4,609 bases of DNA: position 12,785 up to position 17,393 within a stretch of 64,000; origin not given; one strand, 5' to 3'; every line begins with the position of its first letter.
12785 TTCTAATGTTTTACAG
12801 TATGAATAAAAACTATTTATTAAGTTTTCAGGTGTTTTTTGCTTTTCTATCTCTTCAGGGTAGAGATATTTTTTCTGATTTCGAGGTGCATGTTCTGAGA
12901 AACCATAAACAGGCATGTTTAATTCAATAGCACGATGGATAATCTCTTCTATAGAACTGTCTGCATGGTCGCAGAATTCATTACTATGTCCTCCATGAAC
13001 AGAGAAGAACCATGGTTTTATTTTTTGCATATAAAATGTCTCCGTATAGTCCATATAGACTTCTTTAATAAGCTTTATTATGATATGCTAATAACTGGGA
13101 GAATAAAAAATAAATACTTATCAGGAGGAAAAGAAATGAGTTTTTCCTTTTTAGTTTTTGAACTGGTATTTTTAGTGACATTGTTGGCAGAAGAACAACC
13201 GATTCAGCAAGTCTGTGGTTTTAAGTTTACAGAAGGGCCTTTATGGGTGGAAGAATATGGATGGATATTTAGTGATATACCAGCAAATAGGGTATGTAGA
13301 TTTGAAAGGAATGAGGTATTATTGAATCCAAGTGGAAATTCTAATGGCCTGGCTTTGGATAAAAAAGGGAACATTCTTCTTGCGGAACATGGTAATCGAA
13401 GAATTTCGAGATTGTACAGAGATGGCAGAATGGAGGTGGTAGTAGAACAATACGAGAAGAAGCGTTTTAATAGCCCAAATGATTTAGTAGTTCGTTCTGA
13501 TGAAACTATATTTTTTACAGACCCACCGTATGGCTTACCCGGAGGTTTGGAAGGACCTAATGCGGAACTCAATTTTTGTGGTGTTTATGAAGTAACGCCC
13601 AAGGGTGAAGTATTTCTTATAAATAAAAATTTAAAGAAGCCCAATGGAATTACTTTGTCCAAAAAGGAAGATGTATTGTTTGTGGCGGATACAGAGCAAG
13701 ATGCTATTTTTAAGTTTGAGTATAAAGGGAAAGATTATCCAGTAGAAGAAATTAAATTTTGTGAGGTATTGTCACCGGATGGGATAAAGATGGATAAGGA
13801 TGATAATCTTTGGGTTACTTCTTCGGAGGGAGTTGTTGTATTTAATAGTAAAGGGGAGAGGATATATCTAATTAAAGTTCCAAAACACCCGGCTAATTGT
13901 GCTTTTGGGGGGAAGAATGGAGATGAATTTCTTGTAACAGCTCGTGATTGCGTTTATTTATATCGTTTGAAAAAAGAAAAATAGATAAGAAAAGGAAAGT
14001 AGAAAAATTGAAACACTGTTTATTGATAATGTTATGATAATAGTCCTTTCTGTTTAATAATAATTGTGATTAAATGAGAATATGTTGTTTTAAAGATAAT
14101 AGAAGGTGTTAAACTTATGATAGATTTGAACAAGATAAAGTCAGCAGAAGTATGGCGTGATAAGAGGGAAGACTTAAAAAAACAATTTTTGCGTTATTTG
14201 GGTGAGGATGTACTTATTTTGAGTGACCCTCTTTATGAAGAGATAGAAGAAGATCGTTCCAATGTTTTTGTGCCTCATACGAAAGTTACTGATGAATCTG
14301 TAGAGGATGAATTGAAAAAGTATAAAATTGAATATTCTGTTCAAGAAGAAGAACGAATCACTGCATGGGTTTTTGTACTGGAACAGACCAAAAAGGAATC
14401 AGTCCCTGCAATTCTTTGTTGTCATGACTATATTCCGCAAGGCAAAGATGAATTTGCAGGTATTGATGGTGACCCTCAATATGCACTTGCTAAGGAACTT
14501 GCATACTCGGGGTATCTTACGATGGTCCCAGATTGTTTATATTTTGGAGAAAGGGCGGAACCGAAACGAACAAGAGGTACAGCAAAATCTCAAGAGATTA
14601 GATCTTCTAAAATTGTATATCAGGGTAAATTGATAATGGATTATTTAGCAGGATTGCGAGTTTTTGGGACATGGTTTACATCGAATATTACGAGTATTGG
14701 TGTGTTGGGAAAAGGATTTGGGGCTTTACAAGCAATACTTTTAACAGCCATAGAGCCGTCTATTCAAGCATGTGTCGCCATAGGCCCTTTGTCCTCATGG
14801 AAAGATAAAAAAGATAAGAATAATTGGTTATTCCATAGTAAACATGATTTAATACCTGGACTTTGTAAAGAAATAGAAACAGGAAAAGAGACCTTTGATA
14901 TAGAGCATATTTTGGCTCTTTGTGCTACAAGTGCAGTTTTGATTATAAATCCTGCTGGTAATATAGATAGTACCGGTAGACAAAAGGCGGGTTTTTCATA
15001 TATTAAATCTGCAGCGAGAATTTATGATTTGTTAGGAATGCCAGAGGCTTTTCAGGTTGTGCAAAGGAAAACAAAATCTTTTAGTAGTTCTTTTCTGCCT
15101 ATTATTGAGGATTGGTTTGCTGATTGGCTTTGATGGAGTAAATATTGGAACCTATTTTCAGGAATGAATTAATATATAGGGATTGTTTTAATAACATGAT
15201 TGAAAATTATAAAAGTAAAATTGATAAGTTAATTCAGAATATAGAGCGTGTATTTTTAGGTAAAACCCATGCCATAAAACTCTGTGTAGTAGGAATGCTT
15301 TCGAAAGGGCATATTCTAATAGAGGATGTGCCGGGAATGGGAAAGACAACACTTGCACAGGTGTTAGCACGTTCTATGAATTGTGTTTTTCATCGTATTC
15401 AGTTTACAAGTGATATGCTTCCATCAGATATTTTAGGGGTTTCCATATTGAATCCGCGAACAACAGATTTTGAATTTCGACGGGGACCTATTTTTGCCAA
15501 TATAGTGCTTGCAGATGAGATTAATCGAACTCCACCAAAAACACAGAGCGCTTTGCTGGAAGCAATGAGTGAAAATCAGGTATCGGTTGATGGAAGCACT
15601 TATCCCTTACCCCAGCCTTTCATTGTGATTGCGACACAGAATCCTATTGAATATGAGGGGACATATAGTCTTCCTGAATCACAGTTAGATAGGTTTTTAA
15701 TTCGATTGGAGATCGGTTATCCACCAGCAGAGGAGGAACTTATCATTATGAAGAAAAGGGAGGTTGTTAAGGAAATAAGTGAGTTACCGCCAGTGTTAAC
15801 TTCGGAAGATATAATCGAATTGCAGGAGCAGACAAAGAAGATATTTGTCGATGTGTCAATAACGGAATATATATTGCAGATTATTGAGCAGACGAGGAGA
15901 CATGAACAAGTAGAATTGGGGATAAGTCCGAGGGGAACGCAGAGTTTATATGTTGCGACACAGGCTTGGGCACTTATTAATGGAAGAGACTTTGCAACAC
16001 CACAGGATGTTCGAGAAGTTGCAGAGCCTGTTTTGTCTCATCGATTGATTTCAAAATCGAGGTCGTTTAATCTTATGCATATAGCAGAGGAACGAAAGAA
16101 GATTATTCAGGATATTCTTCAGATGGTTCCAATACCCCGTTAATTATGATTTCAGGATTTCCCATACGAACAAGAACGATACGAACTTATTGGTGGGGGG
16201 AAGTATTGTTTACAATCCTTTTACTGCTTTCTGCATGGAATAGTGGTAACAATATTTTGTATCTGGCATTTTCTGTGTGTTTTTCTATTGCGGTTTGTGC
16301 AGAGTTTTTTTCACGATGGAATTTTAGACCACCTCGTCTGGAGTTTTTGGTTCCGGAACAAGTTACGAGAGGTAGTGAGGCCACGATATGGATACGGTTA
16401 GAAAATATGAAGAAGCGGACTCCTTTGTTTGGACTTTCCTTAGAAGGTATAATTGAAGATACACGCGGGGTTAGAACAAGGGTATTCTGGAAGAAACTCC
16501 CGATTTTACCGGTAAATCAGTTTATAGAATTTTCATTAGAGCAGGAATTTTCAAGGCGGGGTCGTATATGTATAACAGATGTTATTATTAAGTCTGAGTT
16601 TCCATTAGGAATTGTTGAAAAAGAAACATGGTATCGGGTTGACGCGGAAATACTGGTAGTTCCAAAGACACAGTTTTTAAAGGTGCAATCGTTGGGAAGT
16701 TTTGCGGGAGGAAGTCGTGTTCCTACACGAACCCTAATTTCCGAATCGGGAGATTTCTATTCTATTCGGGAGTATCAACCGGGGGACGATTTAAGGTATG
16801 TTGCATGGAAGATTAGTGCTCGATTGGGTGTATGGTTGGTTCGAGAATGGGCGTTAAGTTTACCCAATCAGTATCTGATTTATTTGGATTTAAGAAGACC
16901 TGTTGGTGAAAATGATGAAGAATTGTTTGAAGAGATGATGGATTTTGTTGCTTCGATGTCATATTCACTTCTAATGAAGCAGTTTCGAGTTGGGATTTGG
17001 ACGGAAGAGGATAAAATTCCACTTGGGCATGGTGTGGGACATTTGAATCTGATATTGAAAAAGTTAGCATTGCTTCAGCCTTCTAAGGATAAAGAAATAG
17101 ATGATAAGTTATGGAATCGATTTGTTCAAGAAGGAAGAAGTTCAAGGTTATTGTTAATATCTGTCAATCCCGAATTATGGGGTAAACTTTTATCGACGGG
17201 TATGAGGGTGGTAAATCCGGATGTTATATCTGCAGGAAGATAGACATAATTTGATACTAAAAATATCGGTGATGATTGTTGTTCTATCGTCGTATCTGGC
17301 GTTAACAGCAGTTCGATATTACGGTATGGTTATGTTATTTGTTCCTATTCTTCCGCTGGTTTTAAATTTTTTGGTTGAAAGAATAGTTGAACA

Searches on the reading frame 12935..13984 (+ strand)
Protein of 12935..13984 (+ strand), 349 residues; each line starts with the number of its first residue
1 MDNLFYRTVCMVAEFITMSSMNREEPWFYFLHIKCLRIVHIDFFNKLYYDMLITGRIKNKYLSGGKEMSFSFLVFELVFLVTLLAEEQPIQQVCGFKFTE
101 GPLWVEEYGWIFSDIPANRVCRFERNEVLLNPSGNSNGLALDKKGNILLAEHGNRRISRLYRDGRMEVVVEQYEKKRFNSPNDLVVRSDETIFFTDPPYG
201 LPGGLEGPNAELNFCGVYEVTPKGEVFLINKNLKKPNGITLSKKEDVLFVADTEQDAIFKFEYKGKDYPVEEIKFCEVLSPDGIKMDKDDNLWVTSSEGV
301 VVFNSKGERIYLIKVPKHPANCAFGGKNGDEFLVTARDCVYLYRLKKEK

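Call 72: search_protein_families(library=pfam, proteins=[window:12935-13984:+], max_evalue=0.00001)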
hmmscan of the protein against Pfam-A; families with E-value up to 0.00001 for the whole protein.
window:12935-13984:+ (349 aa): 2 families
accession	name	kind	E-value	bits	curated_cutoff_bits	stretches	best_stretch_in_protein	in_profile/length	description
PF08450.18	SGL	-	6e-35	121.4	26.3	1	98-336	1-244/246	SMP-30/Gluconolactonase/LRE-like region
PF01436.27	NHL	-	3.9e-07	30.2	20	0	234-260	2-27/28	NHL repeat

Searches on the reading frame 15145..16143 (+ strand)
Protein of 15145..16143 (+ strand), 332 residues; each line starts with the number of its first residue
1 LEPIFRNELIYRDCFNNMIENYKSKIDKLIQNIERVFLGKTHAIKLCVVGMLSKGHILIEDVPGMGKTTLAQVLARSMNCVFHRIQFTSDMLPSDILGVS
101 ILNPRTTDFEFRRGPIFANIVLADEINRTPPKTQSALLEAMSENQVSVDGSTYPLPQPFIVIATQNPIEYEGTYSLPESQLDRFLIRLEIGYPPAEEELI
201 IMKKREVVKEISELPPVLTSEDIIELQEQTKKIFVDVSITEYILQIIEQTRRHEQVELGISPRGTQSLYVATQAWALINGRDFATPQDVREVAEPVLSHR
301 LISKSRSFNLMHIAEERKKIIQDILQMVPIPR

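Call 72: search_protein_families(library=pfam, proteins=[window:15145-16143:+], max_evalue=0.00001)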
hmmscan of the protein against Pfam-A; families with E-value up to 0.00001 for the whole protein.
window:15145-16143:+ (332 aa): 6 families
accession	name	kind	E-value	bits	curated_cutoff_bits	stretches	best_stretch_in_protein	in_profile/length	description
PF07726.17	AAA_3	-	3.8e-64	214.9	27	1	56-186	1-131/131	ATPase family associated with various cellular activities (AAA)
PF17863.7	AAA_lid_2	-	4.5e-21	74.8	22.7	1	249-305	2-58/74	AAA lid domain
PF07728.20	AAA_5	-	8.7e-14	52.1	22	1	62-184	7-139/139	AAA domain (dynein-related subfamily)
PF20030.5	bpMoxR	-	2.7e-08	33.6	27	1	25-195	2-171/205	MoxR domain in the MoxR-vWA-beta-propeller ternary systems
PF00004.35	AAA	-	2.4e-06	28.5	21.2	1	62-191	6-130/131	ATPase family associated with various cellular activities (AAA)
PF05496.18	RuvB_N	-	5.6e-06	26.6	27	0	55-146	34-113/159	Holliday junction DNA helicase RuvB P-loop domain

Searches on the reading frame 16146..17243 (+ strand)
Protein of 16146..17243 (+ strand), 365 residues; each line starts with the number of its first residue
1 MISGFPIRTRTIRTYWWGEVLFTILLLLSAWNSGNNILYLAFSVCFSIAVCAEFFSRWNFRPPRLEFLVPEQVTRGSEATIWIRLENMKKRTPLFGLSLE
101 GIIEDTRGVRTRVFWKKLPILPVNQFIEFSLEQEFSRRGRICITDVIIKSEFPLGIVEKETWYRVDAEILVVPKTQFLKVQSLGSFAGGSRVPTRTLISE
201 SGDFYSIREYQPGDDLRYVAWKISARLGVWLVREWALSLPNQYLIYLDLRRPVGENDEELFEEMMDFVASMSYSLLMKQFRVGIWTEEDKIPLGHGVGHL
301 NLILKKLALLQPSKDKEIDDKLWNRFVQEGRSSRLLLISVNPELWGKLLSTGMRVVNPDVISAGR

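Call 72: search_protein_families(library=pfam, proteins=[window:16146-17243:+], max_evalue=0.00001)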
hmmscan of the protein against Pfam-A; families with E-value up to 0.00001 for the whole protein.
window:16146-17243:+ (365 aa): 1 family
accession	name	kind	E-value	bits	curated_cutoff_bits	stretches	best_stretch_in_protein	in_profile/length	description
PF01882.25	DUF58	-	8.6e-12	45.1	23.4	1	207-315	2-116/216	Protein of unknown function DUF58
